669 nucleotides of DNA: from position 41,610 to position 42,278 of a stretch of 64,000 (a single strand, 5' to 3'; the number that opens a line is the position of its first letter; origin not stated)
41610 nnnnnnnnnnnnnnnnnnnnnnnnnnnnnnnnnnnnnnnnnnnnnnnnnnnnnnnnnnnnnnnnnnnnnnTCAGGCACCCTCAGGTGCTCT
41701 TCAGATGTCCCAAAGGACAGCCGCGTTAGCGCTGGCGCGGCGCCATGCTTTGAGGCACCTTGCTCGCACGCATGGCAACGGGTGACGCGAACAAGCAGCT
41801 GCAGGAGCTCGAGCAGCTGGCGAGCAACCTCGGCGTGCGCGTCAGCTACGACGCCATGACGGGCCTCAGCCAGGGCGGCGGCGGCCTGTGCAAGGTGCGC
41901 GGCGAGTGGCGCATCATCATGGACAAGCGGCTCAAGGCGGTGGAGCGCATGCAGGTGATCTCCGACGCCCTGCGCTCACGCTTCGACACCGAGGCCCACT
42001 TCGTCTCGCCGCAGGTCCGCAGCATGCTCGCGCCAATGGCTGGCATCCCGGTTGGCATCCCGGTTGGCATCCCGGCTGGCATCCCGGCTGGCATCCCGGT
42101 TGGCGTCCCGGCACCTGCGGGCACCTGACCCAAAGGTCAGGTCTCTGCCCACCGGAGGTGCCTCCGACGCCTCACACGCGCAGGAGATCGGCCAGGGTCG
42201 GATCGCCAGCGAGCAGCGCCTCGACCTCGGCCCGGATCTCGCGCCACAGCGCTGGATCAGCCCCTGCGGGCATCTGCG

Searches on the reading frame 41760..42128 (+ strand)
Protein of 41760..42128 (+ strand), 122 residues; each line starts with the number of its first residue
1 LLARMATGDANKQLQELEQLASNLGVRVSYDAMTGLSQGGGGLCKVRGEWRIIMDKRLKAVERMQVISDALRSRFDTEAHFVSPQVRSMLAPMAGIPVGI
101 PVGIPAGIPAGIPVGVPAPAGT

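Call 6: search_protein_families(library=pfam, proteins=[window:41760-42128:+])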
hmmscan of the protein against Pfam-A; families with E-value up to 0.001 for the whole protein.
window:41760-42128:+ (122 aa): 0 families

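Call 7: search_protein_families(library=ncbifam, proteins=[window:41760-42128:+])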
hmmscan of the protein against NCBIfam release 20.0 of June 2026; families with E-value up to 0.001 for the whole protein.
window:41760-42128:+ (122 aa): 0 families

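Call 39: find_encoding_contigs(protein=window:41772-42128:+, flank=4000, max_places=10)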
Protein window:41772-42128:+ (118 aa): no gene with exactly this product is on record in the collection.
